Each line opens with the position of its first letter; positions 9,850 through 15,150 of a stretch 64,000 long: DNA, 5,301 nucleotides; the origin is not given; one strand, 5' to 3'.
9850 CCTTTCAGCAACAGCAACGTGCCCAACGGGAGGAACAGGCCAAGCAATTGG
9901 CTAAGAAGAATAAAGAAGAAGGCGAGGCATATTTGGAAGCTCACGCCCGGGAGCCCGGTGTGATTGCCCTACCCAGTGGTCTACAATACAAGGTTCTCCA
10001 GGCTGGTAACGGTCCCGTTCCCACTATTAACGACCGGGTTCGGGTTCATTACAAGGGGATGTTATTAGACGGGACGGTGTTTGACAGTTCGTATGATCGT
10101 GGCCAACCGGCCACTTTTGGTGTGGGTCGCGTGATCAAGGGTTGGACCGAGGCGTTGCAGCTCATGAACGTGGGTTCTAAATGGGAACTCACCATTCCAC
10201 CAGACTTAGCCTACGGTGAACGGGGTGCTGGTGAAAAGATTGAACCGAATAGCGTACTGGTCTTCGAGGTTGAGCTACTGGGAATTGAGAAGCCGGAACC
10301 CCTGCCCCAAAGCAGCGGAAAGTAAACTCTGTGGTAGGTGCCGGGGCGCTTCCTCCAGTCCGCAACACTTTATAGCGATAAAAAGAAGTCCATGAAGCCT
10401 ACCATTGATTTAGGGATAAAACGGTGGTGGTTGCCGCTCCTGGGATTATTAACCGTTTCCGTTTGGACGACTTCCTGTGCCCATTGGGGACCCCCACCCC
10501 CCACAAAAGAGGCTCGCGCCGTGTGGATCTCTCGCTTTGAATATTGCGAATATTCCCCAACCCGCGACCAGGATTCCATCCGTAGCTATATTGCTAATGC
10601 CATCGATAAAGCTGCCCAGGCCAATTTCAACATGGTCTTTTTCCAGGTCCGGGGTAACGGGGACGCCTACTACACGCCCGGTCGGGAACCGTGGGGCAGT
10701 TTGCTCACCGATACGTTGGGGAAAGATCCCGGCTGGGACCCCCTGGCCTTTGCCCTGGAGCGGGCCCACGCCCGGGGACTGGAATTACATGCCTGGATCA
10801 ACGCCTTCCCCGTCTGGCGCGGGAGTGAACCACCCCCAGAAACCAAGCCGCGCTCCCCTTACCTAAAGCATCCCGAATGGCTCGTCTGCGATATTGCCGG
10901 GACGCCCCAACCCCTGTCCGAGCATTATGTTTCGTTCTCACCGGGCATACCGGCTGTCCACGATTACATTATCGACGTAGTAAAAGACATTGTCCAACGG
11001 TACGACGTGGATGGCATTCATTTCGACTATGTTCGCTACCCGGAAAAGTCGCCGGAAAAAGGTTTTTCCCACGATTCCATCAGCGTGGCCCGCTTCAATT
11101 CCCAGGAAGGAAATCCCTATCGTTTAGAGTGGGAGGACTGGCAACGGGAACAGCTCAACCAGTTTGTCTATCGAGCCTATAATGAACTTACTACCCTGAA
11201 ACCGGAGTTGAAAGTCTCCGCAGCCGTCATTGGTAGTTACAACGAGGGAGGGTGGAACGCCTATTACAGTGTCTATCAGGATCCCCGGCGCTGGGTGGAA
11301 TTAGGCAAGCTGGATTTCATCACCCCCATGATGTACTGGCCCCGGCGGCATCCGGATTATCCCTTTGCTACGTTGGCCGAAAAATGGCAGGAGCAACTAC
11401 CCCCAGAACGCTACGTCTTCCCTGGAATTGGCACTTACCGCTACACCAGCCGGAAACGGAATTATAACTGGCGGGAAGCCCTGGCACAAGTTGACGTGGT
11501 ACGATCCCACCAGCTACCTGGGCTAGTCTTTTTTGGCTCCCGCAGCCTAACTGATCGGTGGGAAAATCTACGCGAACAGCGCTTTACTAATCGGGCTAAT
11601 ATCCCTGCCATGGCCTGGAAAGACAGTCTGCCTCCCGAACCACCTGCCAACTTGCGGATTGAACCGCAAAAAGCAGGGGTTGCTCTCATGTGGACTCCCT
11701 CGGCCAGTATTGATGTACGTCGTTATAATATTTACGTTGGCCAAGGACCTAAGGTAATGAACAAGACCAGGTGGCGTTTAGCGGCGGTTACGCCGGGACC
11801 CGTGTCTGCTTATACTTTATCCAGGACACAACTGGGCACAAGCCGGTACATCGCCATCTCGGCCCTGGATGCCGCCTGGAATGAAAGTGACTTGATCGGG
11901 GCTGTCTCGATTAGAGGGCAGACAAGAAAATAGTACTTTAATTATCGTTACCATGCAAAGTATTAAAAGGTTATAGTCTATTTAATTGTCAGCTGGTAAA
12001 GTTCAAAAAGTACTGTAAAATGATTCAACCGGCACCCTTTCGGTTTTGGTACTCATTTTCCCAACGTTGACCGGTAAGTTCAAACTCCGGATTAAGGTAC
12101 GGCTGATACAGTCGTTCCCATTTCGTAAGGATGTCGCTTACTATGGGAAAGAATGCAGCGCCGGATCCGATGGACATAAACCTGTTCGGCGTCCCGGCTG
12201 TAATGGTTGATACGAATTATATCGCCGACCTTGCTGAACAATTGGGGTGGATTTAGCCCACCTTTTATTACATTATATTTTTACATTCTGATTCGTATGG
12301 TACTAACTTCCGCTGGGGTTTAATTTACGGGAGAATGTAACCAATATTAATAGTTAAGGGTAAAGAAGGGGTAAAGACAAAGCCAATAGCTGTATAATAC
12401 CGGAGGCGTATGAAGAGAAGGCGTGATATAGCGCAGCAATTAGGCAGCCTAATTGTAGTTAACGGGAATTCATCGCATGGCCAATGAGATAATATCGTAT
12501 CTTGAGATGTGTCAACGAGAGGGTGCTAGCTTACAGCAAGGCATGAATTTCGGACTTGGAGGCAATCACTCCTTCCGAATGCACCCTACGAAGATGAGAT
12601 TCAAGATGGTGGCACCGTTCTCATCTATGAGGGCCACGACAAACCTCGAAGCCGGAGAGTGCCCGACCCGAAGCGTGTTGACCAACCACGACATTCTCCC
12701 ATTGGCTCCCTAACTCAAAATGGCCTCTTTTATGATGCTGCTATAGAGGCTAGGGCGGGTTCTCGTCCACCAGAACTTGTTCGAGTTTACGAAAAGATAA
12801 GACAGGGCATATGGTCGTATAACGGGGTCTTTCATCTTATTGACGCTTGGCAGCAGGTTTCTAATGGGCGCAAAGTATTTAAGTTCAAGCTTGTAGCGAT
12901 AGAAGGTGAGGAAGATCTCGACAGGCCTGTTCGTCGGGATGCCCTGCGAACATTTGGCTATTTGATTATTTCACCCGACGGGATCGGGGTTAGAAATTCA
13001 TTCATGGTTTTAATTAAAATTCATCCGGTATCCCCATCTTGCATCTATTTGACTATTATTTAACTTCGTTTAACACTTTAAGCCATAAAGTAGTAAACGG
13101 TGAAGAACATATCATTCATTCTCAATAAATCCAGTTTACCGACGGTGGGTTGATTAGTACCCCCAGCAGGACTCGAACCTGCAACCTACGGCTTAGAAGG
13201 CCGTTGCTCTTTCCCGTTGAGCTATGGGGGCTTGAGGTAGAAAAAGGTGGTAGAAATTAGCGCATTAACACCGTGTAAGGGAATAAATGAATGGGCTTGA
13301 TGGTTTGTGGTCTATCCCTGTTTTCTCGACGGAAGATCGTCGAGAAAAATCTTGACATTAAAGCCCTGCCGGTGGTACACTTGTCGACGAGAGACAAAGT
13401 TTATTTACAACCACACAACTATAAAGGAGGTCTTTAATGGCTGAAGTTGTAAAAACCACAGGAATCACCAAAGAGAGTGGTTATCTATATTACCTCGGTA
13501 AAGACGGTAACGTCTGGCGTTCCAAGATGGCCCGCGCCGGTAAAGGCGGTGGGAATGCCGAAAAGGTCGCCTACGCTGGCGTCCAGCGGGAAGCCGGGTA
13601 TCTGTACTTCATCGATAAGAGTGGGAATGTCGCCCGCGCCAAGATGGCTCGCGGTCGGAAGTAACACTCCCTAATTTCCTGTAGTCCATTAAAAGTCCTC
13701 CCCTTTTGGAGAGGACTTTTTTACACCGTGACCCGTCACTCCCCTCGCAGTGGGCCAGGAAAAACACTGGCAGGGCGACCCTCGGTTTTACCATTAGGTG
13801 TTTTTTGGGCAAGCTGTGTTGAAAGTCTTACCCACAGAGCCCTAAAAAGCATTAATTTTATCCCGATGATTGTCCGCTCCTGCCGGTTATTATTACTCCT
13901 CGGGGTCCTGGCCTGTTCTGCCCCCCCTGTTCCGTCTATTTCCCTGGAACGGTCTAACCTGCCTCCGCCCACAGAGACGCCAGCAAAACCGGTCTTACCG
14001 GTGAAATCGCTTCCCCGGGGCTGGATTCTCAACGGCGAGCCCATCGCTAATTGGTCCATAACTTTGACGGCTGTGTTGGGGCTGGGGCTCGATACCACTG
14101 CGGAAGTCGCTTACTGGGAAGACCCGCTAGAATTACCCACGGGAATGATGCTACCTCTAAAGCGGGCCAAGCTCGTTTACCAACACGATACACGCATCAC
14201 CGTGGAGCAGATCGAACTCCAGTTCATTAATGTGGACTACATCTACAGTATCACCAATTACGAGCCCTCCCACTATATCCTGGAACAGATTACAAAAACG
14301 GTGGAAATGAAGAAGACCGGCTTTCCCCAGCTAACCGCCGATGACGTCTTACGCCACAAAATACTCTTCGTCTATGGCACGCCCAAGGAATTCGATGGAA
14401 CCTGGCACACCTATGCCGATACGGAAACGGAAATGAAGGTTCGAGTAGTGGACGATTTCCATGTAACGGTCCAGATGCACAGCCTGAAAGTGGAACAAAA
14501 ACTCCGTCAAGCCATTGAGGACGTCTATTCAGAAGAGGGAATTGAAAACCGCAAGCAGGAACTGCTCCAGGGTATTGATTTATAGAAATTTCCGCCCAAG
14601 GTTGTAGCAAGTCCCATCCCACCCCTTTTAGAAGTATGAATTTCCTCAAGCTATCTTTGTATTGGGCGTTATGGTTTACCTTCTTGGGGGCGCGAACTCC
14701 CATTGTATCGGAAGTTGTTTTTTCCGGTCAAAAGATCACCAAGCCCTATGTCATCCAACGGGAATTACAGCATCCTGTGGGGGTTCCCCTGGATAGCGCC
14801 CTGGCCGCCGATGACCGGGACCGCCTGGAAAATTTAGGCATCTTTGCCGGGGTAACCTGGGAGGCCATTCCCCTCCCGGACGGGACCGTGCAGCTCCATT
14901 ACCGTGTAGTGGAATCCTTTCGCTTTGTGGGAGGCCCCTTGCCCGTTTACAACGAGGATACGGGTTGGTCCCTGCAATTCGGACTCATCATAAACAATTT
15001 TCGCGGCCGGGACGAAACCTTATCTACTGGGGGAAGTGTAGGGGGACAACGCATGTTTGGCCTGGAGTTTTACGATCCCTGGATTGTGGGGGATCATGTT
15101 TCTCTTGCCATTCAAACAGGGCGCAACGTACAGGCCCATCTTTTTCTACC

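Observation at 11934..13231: Decayed integrative (integron-like) remnant at the 3' side of tRNA-Arg(UCU)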

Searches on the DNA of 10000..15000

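Call 23: search_rna_families(source=window, start=10000, end=15000, threshold=evalue, max_evalue=1)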
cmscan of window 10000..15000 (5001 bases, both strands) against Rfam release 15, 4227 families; matches with E-value up to 1: 2.
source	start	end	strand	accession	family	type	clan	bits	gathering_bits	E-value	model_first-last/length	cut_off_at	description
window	13158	13231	-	RF00005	tRNA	Gene; tRNA;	CL00001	73.2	29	3.1e-15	1-71/71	no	tRNA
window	13157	13231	+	RF04354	Plastid-ycf2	Cis-reg;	-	32.1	65.7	0.00076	1-75/75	no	Plastid-ycf2 5UTR RNA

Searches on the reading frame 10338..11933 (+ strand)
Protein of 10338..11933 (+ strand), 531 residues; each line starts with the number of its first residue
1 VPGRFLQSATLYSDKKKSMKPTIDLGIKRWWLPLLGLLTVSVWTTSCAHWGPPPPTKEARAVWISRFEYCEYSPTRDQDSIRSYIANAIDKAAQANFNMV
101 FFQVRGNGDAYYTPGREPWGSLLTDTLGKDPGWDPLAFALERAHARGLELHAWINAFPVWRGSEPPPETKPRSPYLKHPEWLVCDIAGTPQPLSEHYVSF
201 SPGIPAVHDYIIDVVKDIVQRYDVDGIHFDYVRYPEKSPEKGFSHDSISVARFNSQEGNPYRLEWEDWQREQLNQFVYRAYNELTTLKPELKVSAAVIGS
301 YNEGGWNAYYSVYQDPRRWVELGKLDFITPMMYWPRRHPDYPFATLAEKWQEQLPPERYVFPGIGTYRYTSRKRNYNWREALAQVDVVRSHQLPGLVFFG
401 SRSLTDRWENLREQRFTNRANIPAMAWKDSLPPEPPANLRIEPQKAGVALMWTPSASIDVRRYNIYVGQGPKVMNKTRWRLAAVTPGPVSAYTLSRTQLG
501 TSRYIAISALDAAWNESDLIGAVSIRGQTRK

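Call 33: find_related_loci(query=window:10338-11933:+, collection=metagenome_contigs, flank=6000)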
Query window:10338-11933:+ (531 aa) in metagenome_contigs; peptide patterns used: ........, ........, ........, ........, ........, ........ (x = any residue, [..] = any of these).
95 stretches matched a pattern; 31 encode a relative of the query (tblastn E <= 1e-3); 31 distinct loci.
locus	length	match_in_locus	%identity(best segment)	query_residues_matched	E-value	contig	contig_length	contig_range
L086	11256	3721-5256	62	13-526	0e+0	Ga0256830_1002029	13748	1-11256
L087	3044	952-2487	59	16-519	0e+0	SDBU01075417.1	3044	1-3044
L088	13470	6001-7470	54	34-526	8e-178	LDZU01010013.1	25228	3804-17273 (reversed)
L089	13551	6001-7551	52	2-519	2e-176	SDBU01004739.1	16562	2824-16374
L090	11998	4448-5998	52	2-519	2e-176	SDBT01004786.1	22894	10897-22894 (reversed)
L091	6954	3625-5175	52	2-519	3e-177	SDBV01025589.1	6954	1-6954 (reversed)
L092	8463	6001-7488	53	26-526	7e-172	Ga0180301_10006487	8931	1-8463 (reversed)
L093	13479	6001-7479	52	31-525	1e-169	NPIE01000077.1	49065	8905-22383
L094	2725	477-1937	52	34-519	2e-179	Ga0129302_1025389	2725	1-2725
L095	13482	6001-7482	51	31-526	1e-166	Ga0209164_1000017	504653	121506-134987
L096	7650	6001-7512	51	15-531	7e-162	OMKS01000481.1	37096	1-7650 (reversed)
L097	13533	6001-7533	46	19-527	3e-149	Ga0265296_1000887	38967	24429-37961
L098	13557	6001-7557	45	9-525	4e-149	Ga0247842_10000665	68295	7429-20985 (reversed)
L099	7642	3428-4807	49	53-517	7e-149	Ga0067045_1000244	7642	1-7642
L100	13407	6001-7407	48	55-525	7e-148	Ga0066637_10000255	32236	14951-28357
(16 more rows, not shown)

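Call 81: find_encoding_contigs(protein=window:10521-11933:+, flank=6000, max_places=6)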
Protein window:10521-11933:+ (470 aa): no gene with exactly this product is on record in the collection.

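Call 83: find_encoding_contigs(protein=window:10521-11930:+, flank=6000, max_places=6)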
Protein seq(470 aa) (470 aa): no gene with exactly this product is on record in the collection.

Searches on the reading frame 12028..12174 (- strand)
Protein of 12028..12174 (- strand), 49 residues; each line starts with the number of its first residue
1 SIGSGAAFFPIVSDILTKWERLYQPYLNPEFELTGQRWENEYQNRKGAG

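Call 8: search_protein_families(library=pfam, proteins=[window:12028-12174:-], max_evalue=1)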
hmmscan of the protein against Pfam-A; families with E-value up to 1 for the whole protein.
seq(49 aa): 0 families

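Call 9: search_protein_families(library=ncbifam, proteins=[window:12028-12174:-], max_evalue=1)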
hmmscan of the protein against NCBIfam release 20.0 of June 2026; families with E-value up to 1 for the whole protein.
seq(49 aa): 0 families
